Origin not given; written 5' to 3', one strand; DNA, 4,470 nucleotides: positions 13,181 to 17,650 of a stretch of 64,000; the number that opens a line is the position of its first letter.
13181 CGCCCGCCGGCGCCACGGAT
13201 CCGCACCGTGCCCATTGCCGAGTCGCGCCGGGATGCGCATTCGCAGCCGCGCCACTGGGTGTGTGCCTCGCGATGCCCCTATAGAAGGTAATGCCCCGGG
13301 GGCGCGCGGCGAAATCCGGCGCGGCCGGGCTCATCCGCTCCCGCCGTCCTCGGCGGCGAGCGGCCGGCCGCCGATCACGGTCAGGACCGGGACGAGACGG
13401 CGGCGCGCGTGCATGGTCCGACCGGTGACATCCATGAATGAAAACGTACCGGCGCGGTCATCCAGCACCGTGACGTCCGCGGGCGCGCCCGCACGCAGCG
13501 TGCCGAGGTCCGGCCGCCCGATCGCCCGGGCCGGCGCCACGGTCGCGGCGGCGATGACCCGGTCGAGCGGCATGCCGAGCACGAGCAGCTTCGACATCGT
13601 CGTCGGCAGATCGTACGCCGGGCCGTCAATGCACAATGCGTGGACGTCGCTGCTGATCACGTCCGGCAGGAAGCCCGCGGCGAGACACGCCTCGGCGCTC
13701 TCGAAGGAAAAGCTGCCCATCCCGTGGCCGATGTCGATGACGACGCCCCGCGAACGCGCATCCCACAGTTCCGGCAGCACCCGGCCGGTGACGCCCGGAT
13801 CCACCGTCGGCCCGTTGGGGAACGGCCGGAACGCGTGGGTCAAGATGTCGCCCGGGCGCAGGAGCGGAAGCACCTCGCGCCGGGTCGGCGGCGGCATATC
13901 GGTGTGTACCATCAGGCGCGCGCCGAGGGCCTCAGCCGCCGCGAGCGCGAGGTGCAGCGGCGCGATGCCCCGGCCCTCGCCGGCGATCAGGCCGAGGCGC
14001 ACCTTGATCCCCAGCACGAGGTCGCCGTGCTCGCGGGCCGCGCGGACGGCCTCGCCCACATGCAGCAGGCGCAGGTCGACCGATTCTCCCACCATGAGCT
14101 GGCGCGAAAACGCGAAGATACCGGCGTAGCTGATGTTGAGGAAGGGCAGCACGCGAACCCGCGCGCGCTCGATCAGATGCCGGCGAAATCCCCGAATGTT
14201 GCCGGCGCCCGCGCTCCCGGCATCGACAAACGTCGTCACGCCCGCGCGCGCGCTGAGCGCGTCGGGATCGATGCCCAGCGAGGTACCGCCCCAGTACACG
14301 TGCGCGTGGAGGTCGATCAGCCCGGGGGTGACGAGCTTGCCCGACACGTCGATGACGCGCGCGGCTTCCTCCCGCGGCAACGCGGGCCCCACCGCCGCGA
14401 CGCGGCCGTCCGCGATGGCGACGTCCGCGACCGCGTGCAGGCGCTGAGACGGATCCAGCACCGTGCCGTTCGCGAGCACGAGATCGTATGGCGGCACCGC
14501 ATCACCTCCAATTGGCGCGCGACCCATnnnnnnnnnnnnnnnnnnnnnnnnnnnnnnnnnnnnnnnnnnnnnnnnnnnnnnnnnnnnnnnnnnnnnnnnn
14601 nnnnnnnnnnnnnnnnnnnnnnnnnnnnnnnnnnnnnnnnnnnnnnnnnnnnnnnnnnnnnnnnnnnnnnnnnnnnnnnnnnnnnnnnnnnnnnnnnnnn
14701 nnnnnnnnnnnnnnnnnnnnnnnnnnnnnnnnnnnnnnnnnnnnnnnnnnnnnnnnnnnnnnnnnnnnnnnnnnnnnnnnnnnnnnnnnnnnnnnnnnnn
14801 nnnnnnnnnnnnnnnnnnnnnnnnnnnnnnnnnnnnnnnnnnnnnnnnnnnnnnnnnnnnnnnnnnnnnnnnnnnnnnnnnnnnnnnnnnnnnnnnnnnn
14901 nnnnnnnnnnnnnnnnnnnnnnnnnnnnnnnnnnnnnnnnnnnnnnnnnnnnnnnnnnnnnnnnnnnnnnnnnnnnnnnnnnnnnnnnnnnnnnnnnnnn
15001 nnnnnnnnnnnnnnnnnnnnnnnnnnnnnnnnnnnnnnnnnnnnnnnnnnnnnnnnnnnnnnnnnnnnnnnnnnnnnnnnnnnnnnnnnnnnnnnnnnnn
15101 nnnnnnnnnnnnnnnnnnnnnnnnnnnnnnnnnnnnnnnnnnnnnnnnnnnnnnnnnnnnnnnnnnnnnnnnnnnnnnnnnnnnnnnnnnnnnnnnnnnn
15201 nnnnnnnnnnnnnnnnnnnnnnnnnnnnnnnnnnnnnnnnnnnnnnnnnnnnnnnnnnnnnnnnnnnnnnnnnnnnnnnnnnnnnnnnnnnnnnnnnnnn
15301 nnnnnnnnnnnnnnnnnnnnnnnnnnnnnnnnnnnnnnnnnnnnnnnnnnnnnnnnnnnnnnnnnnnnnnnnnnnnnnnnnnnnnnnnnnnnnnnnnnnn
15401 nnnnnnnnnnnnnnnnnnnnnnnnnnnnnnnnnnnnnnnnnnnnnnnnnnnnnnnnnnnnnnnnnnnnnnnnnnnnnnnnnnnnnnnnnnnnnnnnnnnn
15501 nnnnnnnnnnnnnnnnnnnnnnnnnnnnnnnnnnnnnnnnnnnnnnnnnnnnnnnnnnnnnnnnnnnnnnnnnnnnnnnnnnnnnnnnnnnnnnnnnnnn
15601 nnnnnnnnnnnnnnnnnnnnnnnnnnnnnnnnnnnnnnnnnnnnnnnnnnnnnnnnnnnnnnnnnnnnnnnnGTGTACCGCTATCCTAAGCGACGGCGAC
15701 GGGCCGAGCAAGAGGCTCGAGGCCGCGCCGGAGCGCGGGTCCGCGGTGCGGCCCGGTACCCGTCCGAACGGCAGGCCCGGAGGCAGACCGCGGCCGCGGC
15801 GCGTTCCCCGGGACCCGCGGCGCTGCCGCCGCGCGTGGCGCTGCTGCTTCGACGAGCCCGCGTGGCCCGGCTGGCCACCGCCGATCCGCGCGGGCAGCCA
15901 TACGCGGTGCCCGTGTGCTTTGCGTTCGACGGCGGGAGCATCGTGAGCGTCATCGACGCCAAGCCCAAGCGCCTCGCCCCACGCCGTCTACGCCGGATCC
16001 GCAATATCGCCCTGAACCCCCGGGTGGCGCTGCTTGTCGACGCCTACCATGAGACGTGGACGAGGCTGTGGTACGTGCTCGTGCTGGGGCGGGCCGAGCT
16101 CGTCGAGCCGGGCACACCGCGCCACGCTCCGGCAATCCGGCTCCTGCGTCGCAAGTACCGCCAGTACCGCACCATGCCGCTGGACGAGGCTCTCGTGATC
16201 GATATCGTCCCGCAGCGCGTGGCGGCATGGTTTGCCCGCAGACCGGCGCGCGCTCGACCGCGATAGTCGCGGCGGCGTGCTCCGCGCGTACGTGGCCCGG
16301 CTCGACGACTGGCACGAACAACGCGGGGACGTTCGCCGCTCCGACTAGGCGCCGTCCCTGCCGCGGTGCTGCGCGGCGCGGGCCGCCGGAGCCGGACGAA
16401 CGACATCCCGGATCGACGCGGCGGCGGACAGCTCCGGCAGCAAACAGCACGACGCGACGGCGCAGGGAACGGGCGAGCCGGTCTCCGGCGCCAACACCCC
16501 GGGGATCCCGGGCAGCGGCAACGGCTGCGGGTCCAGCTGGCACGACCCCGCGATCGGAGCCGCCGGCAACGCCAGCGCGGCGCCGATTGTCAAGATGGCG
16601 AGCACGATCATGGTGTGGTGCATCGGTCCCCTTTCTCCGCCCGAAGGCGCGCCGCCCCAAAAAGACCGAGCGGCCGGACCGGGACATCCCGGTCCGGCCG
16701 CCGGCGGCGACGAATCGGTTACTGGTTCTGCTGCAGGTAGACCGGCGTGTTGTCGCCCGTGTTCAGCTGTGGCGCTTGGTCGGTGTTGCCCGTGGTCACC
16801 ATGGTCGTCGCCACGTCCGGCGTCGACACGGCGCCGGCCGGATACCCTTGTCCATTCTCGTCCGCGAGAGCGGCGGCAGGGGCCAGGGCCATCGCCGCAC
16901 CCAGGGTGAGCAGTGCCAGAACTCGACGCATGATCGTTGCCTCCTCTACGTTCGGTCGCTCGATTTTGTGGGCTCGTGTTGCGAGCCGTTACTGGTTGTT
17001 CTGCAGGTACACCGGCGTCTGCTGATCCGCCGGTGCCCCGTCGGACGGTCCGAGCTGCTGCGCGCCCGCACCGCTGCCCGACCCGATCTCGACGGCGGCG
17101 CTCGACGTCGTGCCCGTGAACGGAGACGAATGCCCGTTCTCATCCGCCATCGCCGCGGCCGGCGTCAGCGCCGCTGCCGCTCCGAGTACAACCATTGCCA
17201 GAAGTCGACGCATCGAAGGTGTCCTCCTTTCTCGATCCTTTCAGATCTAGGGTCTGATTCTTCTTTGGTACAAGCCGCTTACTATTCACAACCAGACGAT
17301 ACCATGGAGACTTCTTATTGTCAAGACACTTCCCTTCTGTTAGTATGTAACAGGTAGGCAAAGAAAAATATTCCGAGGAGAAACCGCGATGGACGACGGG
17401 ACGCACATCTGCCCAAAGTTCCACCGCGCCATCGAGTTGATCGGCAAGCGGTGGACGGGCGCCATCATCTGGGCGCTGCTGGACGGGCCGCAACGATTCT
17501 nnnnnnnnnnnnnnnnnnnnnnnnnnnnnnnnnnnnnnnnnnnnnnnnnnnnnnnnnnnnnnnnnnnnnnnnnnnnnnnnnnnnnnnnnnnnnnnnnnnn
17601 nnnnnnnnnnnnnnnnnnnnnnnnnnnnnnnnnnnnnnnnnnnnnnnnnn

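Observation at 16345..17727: Tandem paralogous secreted peptide genes with conserved termini and hypervariable core, beside an HxlR regulator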

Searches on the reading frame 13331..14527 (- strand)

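Call 63: search_protein_families(library=ncbifam, proteins=[window:13331-14527:-], max_evalue=0.00001)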
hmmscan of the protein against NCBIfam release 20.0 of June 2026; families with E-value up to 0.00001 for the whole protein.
window:13331-14527:- (398 aa): 54 families (the best 25 are shown)
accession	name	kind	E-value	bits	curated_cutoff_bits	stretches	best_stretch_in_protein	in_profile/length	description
NF006689.0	PRK09237.1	equivalog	1.4e-124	415.5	371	1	14-390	3-370/383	amidohydrolase/deacetylase family metallohydrolase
NF009060.0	PRK12394.1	equivalog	1.3e-82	277.7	442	1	14-388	3-371/381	metallo-dependent hydrolase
TIGR03583.1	EF_0837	hypoth_equivalog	2.1e-75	254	432.15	1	32-388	14-362/365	amidohydrolase/deacetylase family metallohydrolase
NF006560.0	PRK09061.1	subfamily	3.9e-20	71.6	340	1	12-103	24-107/517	amidohydrolase family protein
NF006845.0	PRK09357.2-6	equivalog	4.4e-18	65.2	728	1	16-81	3-68/428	dihydroorotase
NF005791.0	PRK07627.1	equivalog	6.1e-16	58.4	442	1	16-82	3-69/425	dihydroorotase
TIGR01224.1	hutI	equivalog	2.4e-15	56.2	298.15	1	35-82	5-54/377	imidazolonepropionase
NF006844.0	PRK09357.2-5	equivalog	5e-15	55.4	701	1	16-95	4-84/422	dihydroorotase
TIGR03121.1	one_C_dehyd_A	equivalog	2.1e-14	52.7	392.75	1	16-78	2-63/556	formylmethanofuran dehydrogenase subunit A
NF009941.0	PRK13404.1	subfamily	2.8e-14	52.6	647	1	13-77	3-63/478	dihydropyrimidinase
NF006056.0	PRK08204.1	subfamily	2.8e-13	49.4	391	1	16-78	5-68/449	hypothetical protein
NF004839.0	PRK06189.1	equivalog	3.7e-13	48.9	631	1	14-102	3-91/451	allantoinase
NF006839.0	PRK09357.1-4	equivalog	3.9e-13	48.8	576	1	16-100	2-88/422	dihydroorotase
NF011989.0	PRK15446.2-5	equivalog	4e-13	48.9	565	1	18-75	6-61/385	alpha-D-ribose 1-methylphosphonate 5-triphosphate diphosphatase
TIGR03178.1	allantoinase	equivalog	8e-13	48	357.85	1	15-102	1-88/441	allantoinase AllB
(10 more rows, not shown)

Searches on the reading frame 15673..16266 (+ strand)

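Call 3: search_protein_families(library=pfam, proteins=[window:15673-16266:+], max_evalue=1)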
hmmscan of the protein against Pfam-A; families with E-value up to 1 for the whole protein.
window:15673-16266:+ (197 aa): 2 families
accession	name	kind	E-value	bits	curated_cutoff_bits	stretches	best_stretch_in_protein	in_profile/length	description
PF01243.27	PNPOx_N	-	1e-13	52.1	28.1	1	52-178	2-113/120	Pyridoxamine 5'-phosphate oxidase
PF12900.13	Pyridox_ox_2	-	4.4e-09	36.9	27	1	57-180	7-133/140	Pyridoxamine 5'-phosphate oxidase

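Call 4: search_protein_families(library=ncbifam, proteins=[window:15673-16266:+], max_evalue=1)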
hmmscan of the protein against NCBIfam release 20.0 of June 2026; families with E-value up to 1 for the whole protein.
window:15673-16266:+ (197 aa): 8 families
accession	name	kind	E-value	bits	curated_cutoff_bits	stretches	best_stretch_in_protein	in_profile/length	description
TIGR03668.1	Rv0121_F420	hypoth_equivalog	6.1e-46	156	119.15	1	56-186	6-140/141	TIGR03668 family PPOX class F420-dependent oxidoreductase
TIGR03618.1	Rv1155_F420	subfamily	6.3e-14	52.3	79.05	1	58-183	4-125/127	TIGR03618 family F420-dependent PPOX class oxidoreductase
TIGR04023.1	PPOX_MSMEG_5819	subfamily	9.2e-12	44.9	85.6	1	59-157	9-105/115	PPOX class F420-dependent oxidoreductase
TIGR03667.1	Rv3369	hypoth_equivalog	1.1e-08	35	125.3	1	50-149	2-90/130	TIGR03667 family PPOX class F420-dependent oxidoreductase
TIGR03666.1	Rv2061_F420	subfamily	0.00094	18.8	84.9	1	59-163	9-100/132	PPOX class F420-dependent oxidoreductase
TIGR04025.1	PPOX_FMN_DR2398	subfamily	0.031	13.4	170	1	50-121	21-93/197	MSMEG_1061 family FMN-dependent PPOX-type flavoprotein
NF000262.1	NimIJ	equivalog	0.033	14.3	270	1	58-171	19-128/151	NimIJ family nitroimidazole resistance protein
NF000261.1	NimABCDEF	equivalog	0.1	12.5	260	1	59-163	21-121/153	NimABCDEF family 5-nitroimidazole reductase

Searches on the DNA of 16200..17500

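Call 26: search_rna_families(source=window, start=16200, end=17500, threshold=evalue, max_evalue=1)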
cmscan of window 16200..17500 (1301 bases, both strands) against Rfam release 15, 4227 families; matches with E-value up to 1: 2.
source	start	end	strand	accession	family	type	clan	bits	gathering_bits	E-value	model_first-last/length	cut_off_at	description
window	16659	16749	-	RF02631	Hrs13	Gene; sRNA;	-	19.7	52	0.05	1-82/82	no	Hfq-regulated sRNA 13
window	16670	16701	-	RF02225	sX6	Gene; sRNA;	-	17.3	40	0.057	292-323/342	no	Proteobacterial sRNA sX6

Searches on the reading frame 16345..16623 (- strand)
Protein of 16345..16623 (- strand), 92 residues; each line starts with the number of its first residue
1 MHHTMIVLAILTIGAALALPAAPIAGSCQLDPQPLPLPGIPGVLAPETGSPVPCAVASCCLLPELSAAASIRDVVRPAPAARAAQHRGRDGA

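Call 3: search_protein_families(library=pfam, proteins=[window:16345-16623:-], max_evalue=1)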
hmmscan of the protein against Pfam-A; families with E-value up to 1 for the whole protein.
window:16345-16623:- (92 aa): 0 families

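Call 4: search_protein_families(library=ncbifam, proteins=[window:16345-16623:-], max_evalue=1)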
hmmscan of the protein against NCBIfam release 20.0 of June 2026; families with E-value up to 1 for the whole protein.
window:16345-16623:- (92 aa): 0 families

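Call 45: list_cluster_members(proteins=[P0001, P0003, window:16345-16623:-, window:17389-17727:+, P0002])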
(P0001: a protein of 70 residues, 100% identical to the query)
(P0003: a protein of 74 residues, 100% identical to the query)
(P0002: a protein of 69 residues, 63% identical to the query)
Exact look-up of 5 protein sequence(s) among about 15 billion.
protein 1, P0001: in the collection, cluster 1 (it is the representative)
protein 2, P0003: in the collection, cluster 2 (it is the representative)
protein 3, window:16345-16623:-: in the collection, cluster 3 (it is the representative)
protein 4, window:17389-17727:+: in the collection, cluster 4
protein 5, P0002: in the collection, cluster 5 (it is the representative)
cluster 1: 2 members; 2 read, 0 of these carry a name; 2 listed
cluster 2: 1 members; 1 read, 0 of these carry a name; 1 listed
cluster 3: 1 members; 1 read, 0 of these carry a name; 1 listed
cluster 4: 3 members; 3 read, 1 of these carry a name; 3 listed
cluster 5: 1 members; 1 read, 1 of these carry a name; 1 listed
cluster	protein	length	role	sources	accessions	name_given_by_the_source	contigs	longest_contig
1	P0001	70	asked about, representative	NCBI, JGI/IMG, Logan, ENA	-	-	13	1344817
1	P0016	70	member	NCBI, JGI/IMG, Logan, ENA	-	-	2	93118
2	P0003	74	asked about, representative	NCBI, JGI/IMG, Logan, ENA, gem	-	-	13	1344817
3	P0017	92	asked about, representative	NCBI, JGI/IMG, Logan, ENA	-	-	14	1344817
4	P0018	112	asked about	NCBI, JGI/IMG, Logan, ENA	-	-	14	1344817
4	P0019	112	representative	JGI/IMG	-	DNA-binding HxlR family transcriptional regulator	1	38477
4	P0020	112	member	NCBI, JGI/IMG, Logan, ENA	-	-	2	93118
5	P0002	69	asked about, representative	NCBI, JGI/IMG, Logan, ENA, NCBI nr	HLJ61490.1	MAG TPA: hypothetical protein VKZ50_17340 [bacterium] | hypothetical protein [bacterium]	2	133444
